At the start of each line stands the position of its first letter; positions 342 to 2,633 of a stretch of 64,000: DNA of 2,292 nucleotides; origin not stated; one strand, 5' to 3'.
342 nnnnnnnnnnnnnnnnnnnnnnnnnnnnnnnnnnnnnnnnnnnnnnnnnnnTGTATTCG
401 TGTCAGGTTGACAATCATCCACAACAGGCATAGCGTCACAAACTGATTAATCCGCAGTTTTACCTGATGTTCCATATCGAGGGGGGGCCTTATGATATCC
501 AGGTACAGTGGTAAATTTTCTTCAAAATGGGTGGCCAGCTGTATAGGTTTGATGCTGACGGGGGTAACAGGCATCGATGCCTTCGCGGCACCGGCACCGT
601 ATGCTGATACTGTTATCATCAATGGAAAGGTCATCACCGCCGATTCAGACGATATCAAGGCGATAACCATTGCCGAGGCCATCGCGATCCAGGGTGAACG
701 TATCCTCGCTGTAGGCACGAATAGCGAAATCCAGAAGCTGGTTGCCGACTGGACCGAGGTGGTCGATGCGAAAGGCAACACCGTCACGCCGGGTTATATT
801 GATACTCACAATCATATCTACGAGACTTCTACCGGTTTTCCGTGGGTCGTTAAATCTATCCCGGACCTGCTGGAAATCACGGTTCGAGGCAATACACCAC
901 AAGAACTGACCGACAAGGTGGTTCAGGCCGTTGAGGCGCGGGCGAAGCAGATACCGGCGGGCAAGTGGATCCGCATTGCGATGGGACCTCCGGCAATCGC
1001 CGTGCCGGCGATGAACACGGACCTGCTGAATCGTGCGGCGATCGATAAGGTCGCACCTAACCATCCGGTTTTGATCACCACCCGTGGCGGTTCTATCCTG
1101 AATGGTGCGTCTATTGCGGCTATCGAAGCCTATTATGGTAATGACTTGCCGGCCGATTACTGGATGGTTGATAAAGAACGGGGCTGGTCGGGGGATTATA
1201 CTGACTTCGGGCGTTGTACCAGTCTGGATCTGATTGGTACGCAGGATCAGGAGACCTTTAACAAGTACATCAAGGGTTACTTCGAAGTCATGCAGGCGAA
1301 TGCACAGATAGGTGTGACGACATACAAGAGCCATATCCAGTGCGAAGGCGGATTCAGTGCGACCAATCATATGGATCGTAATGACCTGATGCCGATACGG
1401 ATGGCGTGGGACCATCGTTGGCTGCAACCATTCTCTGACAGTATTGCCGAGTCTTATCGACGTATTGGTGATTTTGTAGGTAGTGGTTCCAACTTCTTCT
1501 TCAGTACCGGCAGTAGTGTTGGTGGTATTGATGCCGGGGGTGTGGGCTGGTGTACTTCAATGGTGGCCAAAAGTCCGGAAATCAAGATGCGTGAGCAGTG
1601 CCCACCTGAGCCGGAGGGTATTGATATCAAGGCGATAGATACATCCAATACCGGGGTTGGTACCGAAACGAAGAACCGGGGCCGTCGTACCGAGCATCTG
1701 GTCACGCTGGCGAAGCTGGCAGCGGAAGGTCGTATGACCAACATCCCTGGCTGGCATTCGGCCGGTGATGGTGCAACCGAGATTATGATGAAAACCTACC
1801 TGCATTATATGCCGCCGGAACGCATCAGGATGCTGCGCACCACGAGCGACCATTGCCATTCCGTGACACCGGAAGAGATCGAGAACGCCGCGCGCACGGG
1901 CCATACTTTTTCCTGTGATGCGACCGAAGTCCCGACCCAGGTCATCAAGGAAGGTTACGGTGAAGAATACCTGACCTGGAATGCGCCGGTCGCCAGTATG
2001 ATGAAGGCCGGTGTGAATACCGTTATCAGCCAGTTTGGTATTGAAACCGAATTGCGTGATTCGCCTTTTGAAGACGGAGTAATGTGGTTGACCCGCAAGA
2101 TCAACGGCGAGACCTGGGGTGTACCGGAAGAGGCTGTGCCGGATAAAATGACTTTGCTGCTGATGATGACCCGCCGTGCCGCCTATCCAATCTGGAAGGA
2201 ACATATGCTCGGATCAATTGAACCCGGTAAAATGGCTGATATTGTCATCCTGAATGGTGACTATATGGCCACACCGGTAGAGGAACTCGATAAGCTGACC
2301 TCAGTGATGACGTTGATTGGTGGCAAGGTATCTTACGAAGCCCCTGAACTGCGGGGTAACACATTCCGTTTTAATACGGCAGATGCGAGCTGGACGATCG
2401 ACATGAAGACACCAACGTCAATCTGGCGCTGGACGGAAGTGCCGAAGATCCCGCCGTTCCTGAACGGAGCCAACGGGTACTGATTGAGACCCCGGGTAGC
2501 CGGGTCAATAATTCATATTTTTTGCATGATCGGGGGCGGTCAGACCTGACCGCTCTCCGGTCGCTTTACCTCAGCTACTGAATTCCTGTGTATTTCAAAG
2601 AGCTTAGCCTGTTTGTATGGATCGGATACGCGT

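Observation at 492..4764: Recent tandem duplication of an amidohydrolase gene with 3'-end homogenisation (gene conversion) and duplicated promoter and hairpin elements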

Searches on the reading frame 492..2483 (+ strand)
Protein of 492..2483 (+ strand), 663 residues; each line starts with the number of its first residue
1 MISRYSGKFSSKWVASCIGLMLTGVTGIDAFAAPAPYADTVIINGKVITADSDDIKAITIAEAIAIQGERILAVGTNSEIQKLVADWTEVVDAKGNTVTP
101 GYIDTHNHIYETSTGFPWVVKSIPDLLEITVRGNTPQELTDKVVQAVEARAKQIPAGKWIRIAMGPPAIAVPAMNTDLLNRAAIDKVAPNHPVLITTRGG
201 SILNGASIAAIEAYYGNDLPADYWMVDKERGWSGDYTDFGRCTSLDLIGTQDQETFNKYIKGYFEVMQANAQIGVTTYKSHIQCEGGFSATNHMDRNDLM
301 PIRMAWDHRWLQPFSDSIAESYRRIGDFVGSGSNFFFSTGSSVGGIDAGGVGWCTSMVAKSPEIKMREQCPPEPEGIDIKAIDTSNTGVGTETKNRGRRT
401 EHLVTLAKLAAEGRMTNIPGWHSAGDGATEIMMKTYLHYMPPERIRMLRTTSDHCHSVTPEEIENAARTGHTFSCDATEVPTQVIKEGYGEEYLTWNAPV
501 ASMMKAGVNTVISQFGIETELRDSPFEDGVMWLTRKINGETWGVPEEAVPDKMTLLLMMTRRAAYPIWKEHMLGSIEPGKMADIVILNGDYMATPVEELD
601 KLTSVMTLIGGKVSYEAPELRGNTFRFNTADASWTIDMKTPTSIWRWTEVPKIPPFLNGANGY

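Call 5: search_protein_families(library=pfam, proteins=[window:492-2483:+])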
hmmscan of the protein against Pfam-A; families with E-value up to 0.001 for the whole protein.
window:492-2483:+ (663 aa): 2 families
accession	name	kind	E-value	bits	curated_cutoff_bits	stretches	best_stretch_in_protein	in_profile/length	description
PF07969.17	Amidohydro_3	-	1e-27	98.2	29.7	1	89-615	1-472/472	Amidohydrolase family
PF01979.26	Amidohydro_1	-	8.7e-09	35.5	25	1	542-613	275-344/345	Amidohydrolase family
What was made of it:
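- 492..2483 (+): Gene A: secreted YtcJ-like Amidohydro_3 metal hydrolase, 663 aa, with a type-1 loop. Pfam PF07969, E = 1e-27 (call 5).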

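Call 6: search_protein_families(library=ncbifam, proteins=[window:492-2483:+], max_evalue=0.01)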
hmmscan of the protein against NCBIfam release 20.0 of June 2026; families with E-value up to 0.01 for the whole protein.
window:492-2483:+ (663 aa): 45 families (the best 25 are shown)
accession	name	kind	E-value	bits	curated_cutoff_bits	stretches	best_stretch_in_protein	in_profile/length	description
NF006056.0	PRK08204.1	subfamily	2.9e-15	56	391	2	40-113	5-71/449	hypothetical protein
NF006689.0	PRK09237.1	equivalog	4.9e-13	48.4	371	1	39-115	4-72/383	amidohydrolase/deacetylase family metallohydrolase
NF005540.0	PRK07203.1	equivalog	4e-11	42.2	444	1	41-128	3-88/444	putative aminohydrolase SsnA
TIGR03314.1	Se_ssnA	subfamily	4.4e-11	42.3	455.5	1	41-129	2-88/441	putative selenium metabolism protein SsnA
NF005557.0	PRK07228.1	equivalog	2.1e-10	39.9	522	2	40-112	3-68/445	5'-deoxyadenosine deaminase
NF006055.0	PRK08203.1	equivalog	6.5e-10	38.1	532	1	40-114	6-76/455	8-oxoguanine deaminase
NF051886.1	XaaProDiPepCaul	equivalog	5.9e-09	35.4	500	1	61-112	18-67/398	Xaa-Pro dipeptidase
NF004701.0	PRK06038.1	equivalog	1.8e-08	33.5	609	1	38-110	4-67/432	N-ethylammeline chlorohydrolase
NF006679.0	PRK09228.1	subfamily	2.4e-08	33.1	351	1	53-109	23-79/433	guanine deaminase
TIGR01224.1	hutI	equivalog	2.9e-08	32.9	298.15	1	62-109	4-49/377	imidazolonepropionase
NF006560.0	PRK09061.1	subfamily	3.9e-08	32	340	1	33-111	21-89/517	amidohydrolase family protein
NF007457.0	PRK10027.1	equivalog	8.2e-08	30.9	768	1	53-117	41-100/588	adenine deaminase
NF004995.0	PRK06380.1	subfamily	1.6e-07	30.7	567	1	42-111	4-65/418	metal-dependent hydrolase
NF004636.0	PRK05985.1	subfamily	1.7e-07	30.4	408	1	61-140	17-92/398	amidohydrolase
NF011990.0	PRK15446.2-6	subfamily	6.4e-07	28.4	233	1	40-108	3-65/390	alpha-D-ribose 1-methylphosphonate 5-triphosphate diphosphatase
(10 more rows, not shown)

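Call 11: find_related_loci(query=window:492-2483:+, collection=genome_contigs, flank=6000)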
Query window:492-2483:+ (663 aa) in genome_contigs; peptide patterns used: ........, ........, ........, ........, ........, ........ (x = any residue, [..] = any of these).
66 stretches matched a pattern; 36 encode a relative of the query (tblastn E <= 1e-3); 32 distinct loci.
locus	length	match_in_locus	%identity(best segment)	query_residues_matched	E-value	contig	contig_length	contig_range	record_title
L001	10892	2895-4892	81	1-663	0e+0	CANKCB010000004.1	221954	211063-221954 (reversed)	MAG: Gammaproteobacteria bacterium isolate RH-27jun17-231 genome assembly, contig: RH-27jun17-C100, whole genome shotgun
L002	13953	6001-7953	78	17-663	0e+0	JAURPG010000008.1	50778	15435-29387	MAG: Gammaproteobacteria bacterium isolate SFB_South_Co_18 k141_351304, whole genome shotgun sequence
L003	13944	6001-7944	78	20-663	0e+0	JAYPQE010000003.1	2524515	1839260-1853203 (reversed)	MAG: Candidatus Eutrophobius brisbanensis isolate SD3109_NP_maxbin_bins.tsv.086 contig_7445_pilon, whole genome shotgun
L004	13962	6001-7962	76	5-663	0e+0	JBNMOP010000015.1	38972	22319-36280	MAG: Gammaproteobacteria bacterium isolate 3300054698_19 Ga0535670_0001095, whole genome shotgun sequence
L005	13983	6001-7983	76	6-663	0e+0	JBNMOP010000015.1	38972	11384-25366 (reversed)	MAG: Gammaproteobacteria bacterium isolate 3300054698_19 Ga0535670_0001095, whole genome shotgun sequence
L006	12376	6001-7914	78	30-663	0e+0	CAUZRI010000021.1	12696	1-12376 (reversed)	MAG: Gammaproteobacteria bacterium isolate CB4_SCM.19 genome assembly, contig: Ga0302127_10001853, whole genome shotgun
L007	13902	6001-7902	77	30-663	0e+0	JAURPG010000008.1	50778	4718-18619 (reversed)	MAG: Gammaproteobacteria bacterium isolate SFB_South_Co_18 k141_351304, whole genome shotgun sequence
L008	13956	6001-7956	75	8-663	0e+0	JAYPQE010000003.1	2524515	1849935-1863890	MAG: Candidatus Eutrophobius brisbanensis isolate SD3109_NP_maxbin_bins.tsv.086 contig_7445_pilon, whole genome shotgun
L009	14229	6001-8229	77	30-663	0e+0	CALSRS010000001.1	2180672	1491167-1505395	MAG: uncultured Gammaproteobacteria bacterium isolate L_MB228 genome assembly, contig: contig_31686_L_MB228, whole genom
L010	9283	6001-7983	75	6-663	0e+0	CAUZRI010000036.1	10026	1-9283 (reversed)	MAG: Gammaproteobacteria bacterium isolate CB4_SCM.19 genome assembly, contig: Ga0302127_10003121, whole genome shotgun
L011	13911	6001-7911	78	31-663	0e+0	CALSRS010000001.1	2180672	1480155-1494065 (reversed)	MAG: uncultured Gammaproteobacteria bacterium isolate L_MB228 genome assembly, contig: contig_31686_L_MB228, whole genom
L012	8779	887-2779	68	20-657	0e+0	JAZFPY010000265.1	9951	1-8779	MAG: Woeseiaceae bacterium isolate MT2bin.17 MT2bin.17_265, whole genome shotgun sequence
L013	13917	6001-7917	68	18-663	0e+0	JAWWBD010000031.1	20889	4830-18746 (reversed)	MAG: Woeseiaceae bacterium isolate HN16.bin.2 k141_799709_length_20889_cov_9.0378, whole genome shotgun sequence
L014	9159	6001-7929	66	14-663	0e+0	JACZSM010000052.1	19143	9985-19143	MAG: Proteobacteria bacterium isolate B112T1L10 B112T1L10_NODE4023, whole genome shotgun sequence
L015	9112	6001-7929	65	14-663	0e+0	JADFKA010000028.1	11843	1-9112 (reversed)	MAG: Proteobacteria bacterium isolate B45T1B8 B45T1B8_NODE10461, whole genome shotgun sequence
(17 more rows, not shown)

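Call 15: find_encoding_contigs(protein=window:492-2483:+, flank=6000, max_places=8)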
Protein window:492-2483:+ (663 aa): no gene with exactly this product is on record in the collection.

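Call 17: find_homologous_proteins(query=window:492-2483:+, max_evalue=1e-50)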
Query window:492-2483:+ (663 aa): 238 proteins with E <= 1e-50 among 8000 candidates; the best 120 are listed.
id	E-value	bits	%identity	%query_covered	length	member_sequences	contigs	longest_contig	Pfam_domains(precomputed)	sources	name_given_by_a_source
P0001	0.0e+0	1523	99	100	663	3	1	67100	PF07969.18,PF01979.27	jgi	-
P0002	0.0e+0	1448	94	100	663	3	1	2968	PF07969.18,PF01979.27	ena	-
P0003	0.0e+0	1402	90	100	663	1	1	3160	PF07969.18,PF01979.27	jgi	jgi:predicted amidohydrolase YtcJ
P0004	0.0e+0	1321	84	100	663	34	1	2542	PF07969.18,PF01979.27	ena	-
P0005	0.0e+0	1271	82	100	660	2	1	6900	PF07969.18,PF01979.27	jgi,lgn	-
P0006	0.0e+0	1255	81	100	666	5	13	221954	PF07969.18,PF01979.27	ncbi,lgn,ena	-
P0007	0.0e+0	1221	80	97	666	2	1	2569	PF07969.18,PF01979.27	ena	-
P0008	0.0e+0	1213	79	98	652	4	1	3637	PF07969.18,PF01979.27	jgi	jgi:predicted amidohydrolase YtcJ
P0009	0.0e+0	1211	77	100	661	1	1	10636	PF07969.18,PF01979.27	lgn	-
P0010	0.0e+0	1208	78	98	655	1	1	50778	PF07969.18,PF01979.27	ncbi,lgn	-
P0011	0.0e+0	1205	78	98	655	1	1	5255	PF07969.18,PF01979.27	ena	-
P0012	0.0e+0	1204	78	97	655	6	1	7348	PF07969.18,PF01979.27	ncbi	-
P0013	0.0e+0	1200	77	100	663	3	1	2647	PF07969.18,PF01979.27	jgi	-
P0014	0.0e+0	1199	78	98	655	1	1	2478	PF07969.18,PF01979.27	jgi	jgi:predicted amidohydrolase YtcJ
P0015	0.0e+0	1195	79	97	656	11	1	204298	PF07969.18,PF01979.27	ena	-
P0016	0.0e+0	1194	77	98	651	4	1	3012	PF07969.18,PF01979.27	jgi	jgi:predicted amidohydrolase YtcJ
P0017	0.0e+0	1186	77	98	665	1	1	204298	PF07969.18,PF01979.27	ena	-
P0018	0.0e+0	1180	76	99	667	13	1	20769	PF07969.18,PF01979.27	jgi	jgi:predicted amidohydrolase YtcJ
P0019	0.0e+0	1177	76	98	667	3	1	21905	PF07969.18,PF01979.27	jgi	jgi:predicted amidohydrolase YtcJ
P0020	0.0e+0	1171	78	95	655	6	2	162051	PF07969.18,PF01979.27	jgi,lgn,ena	-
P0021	0.0e+0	1171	78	96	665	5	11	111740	PF07969.18,PF01979.27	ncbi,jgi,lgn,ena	jgi:predicted amidohydrolase YtcJ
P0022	0.0e+0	1170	77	96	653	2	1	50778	PF07969.18,PF01979.27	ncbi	-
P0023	0.0e+0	1166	75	99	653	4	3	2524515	PF07969.18,PF01979.27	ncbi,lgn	-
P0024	0.0e+0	1163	75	99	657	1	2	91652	PF07969.18,PF01979.27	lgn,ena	-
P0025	0.0e+0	1157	77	96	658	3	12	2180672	PF07969.18,PF01979.27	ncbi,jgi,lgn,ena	-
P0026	0.0e+0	1142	76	96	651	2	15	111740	PF07969.18,PF01979.27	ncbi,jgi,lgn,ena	jgi:predicted amidohydrolase YtcJ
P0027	0.0e+0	1138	75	96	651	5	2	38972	PF07969.18,PF01979.27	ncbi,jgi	ncbi:MAG: putative amidohydrolase YtcJ [Gammaproteobacteria bacterium]|jgi:predicted amidohydrolase 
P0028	0.0e+0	1131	75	96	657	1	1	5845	PF07969.18,PF01979.27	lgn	-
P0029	0.0e+0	1114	74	95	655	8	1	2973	PF07969.18,PF01979.27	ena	-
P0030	0.0e+0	1047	70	95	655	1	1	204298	PF07969.18,PF01979.27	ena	-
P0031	0.0e+0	1043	70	97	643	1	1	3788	PF07969.18,PF01979.27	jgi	jgi:hypothetical protein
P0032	0.0e+0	1041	69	97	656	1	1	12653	PF07969.18,PF01979.27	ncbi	-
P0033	0.0e+0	1040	70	95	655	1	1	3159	PF07969.18,PF01979.27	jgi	-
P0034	0.0e+0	1039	68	95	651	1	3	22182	PF07969.18,PF01979.27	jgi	jgi:predicted amidohydrolase YtcJ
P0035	0.0e+0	1038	70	95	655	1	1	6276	PF07969.18,PF01979.27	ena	-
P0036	0.0e+0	1037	68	98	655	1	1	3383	PF07969.18,PF01979.27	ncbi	-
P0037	0.0e+0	1035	68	98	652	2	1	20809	PF07969.18,PF01979.27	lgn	-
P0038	0.0e+0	1035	68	98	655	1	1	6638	PF07969.18,PF01979.27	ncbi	-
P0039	0.0e+0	1034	70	95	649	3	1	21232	PF07969.18,PF01979.27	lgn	-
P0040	0.0e+0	1034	70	96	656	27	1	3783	PF07969.18,PF01979.27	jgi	-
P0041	0.0e+0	1033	68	98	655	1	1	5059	PF07969.18,PF01979.27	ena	-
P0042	0.0e+0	1033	68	98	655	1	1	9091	PF07969.18,PF01979.27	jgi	-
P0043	0.0e+0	1032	69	95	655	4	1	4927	PF07969.18,PF01979.27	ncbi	-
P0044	0.0e+0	1031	70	95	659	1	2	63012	PF07969.18,PF01979.27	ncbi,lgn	-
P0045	0.0e+0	1029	69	95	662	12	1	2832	PF07969.18,PF01979.27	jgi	-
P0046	0.0e+0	1029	68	98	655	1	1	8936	PF07969.18,PF01979.27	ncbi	-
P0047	0.0e+0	1029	68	97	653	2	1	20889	PF07969.18,PF01979.27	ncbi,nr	ncbi:MAG: amidohydrolase family protein [Woeseiaceae bacterium]|nr:amidohydrolase family protein [Wo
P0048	0.0e+0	1027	67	99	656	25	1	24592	PF07969.18,PF01979.27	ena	-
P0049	0.0e+0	1027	69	95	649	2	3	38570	PF07969.18,PF01979.27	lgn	-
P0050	0.0e+0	1026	68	98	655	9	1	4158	PF07969.18,PF01979.27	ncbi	-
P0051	0.0e+0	1025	67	100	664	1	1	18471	PF07969.18,PF01979.27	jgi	jgi:predicted amidohydrolase YtcJ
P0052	0.0e+0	1024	69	95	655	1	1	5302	PF07969.18,PF01979.27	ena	-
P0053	0.0e+0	1024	67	100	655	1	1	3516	PF07969.18,PF01979.27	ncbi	-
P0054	0.0e+0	1022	69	95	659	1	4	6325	PF07969.18,PF01979.27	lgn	-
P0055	0.0e+0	1021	68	96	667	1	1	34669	PF07969.18,PF01979.27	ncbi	-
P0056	0.0e+0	1021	66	100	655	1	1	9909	PF07969.18,PF01979.27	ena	-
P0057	0.0e+0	1020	67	100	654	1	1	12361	PF07969.18,PF01979.27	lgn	-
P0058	0.0e+0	1018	68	97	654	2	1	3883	PF07969.18,PF01979.27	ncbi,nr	ncbi:MAG: amidohydrolase family protein [Gammaproteobacteria bacterium]|nr:amidohydrolase family pro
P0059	0.0e+0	1018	69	95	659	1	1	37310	PF07969.18,PF01979.27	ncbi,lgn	-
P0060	0.0e+0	1017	68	97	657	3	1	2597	PF07969.18,PF01979.27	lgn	-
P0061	0.0e+0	1016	67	98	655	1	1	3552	PF07969.18,PF01979.27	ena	-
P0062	0.0e+0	1016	67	100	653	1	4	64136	PF07969.18,PF01979.27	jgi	jgi:predicted amidohydrolase YtcJ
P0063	0.0e+0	1015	66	100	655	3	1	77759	PF07969.18,PF01979.27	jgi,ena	-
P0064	0.0e+0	1012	66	100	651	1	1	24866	PF07969.18,PF01979.27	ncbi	-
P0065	1.6e-298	1010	68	95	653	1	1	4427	PF07969.18,PF01979.27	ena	-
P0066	1.7e-298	1010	66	100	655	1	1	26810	PF07969.18,PF01979.27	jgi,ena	-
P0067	1.8e-298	1009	67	98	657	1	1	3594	PF07969.18,PF01979.27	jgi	jgi:predicted amidohydrolase YtcJ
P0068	5.1e-298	1008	66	99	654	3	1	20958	PF07969.18,PF01979.27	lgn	-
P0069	2.9e-297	1006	67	98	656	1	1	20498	PF07969.18,PF01979.27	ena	-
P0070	4.6e-297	1005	66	100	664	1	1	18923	PF07969.18,PF01979.27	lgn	-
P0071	6.3e-297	1004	66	99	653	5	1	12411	PF07969.18,PF01979.27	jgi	jgi:predicted amidohydrolase YtcJ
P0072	9.8e-297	1004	67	97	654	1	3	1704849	PF07969.18,PF01979.27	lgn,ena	-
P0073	2.1e-296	1003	67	98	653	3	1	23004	PF07969.18,PF01979.27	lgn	-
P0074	2.5e-296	1002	66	99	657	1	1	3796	PF07969.18,PF01979.27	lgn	-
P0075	3.3e-296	1002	67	98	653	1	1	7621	PF07969.18,PF01979.27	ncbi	-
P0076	7.1e-296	1001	67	98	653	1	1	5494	PF07969.18,PF01979.27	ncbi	-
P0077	1.2e-295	1000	67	97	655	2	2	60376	PF07969.18,PF01979.27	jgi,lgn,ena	-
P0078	1.5e-295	1000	67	97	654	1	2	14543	PF07969.18,PF01979.27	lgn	-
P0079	3.2e-295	999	67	97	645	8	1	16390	PF07969.18,PF01979.27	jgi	-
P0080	3.3e-295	999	65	99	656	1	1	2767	PF07969.18,PF01979.27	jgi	jgi:predicted amidohydrolase YtcJ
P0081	3.3e-295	999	65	100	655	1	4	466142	PF07969.18,PF01979.27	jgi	jgi:predicted amidohydrolase YtcJ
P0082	5.1e-295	998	66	96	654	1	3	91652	PF07969.18,PF01979.27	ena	-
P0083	5.7e-295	998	66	98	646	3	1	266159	PF07969.18,PF01979.27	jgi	-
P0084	8.2e-295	997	65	98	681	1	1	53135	PF07969.18,PF01979.27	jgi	jgi:predicted amidohydrolase YtcJ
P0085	1.3e-294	997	65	97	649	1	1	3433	PF07969.18,PF01979.27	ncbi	-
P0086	3.2e-294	995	65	99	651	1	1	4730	PF07969.18,PF01979.27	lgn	-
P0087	5.6e-294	995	66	98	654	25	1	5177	PF07969.18,PF01979.27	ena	-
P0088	1.6e-293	993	67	94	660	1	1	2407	PF07969.18,PF01979.27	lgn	-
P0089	1.7e-293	993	66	98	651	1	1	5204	PF07969.18,PF01979.27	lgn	-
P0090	3.7e-293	992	68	95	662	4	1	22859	PF07969.18,PF01979.27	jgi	-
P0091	2.3e-292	989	67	98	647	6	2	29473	PF07969.18,PF01979.27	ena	-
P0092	2.6e-292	989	65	100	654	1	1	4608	PF07969.18,PF01979.27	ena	-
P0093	3.3e-292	989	67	94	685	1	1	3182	PF07969.18,PF01979.27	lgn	-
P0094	1.8e-291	986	65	99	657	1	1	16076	PF07969.18,PF01979.27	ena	-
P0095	2.4e-291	986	64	99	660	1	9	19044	PF07969.18,PF01979.27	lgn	-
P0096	2.4e-291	986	66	96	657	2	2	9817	PF07969.18,PF01979.27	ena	-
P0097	5.2e-291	985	65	96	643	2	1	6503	PF07969.18,PF01979.27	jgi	jgi:predicted amidohydrolase YtcJ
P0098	5.3e-291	985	66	95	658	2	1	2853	PF07969.18,PF01979.27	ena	-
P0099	6.6e-291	985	65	99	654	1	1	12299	PF07969.18,PF01979.27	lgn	-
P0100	9.1e-291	984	65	98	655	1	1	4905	PF07969.18,PF01979.27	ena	-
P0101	1.1e-290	984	64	99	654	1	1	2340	PF07969.18,PF01979.27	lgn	-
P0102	2.2e-290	983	66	97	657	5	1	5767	PF07969.18,PF01979.27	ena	-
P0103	4.7e-290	982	64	100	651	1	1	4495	PF07969.18,PF01979.27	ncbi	-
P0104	5.9e-290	981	64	99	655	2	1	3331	PF07969.18,PF01979.27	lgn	-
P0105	1.2e-289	980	65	99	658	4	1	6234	PF07969.18,PF01979.27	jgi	-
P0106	1.3e-289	980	66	96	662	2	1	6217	PF07969.18,PF01979.27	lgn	-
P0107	1.6e-289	980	66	95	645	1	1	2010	PF07969.18,PF01979.27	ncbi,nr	ncbi:MAG: amidohydrolase family protein, partial [Gammaproteobacteria bacterium]|nr:amidohydrolase f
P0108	6.6e-289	978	64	100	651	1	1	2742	PF07969.18,PF01979.27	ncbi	-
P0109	1.7e-288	977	64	100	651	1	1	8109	PF07969.18,PF01979.27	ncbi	-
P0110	2.2e-288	976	66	98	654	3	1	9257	PF07969.18,PF01979.27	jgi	jgi:predicted amidohydrolase YtcJ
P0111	4.4e-288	975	70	89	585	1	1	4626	PF07969.18,PF01979.27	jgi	jgi:hypothetical protein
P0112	4.7e-288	975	66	94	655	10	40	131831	PF07969.18,PF01979.27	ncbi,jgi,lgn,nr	ncbi:amidohydrolase family protein [Gammaproteobacteria bacterium]|jgi:predicted amidohydrolase YtcJ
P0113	9.5e-288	974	66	95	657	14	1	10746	PF07969.18,PF01979.27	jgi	-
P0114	7.8e-287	971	66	96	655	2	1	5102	PF07969.18,PF01979.27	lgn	-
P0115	1.1e-286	971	64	100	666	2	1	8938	PF07969.18,PF01979.27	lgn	-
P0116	3.0e-286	969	64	100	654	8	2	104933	PF07969.18,PF01979.27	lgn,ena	-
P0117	3.6e-286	969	66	96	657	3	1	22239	PF07969.18,PF01979.27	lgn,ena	-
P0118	4.2e-286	969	65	95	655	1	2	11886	PF07969.18,PF01979.27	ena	-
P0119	1.0e-285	967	65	95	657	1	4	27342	PF07969.18,PF01979.27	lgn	-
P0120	2.2e-285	966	64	100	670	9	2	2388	PF07969.18,PF01979.27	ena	-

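Call 18: find_encoding_contigs(protein=P0001, flank=6000, max_places=6)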
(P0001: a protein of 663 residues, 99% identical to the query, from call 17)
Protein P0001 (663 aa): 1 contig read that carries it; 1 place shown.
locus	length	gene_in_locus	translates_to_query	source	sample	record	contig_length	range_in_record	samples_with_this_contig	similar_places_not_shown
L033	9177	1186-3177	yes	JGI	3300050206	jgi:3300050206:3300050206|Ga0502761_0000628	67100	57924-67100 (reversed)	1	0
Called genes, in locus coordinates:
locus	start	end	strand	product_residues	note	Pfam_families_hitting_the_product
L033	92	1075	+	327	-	PF13623:SurA_N_2 (faint), PF13624:SurA_N_3, PF13145:Rotamase_2, PF13616:Rotamase_3, PF00639:Rotamase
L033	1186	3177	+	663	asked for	PF01979:Amidohydro_1 (faint), PF07969:Amidohydro_3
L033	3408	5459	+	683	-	PF01979:Amidohydro_1 (faint), PF07969:Amidohydro_3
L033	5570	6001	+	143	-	-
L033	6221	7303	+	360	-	PF20420:DUF6702 (weak), PF04955:HupE_UreJ (weak), PF13795:HupE_UreJ_2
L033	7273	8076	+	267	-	-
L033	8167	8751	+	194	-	-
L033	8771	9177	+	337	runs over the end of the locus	PF05762:VWA_CoxE (weak), PF00092:VWA, PF13519:VWA_2, PF04056:Ssl1 (weak)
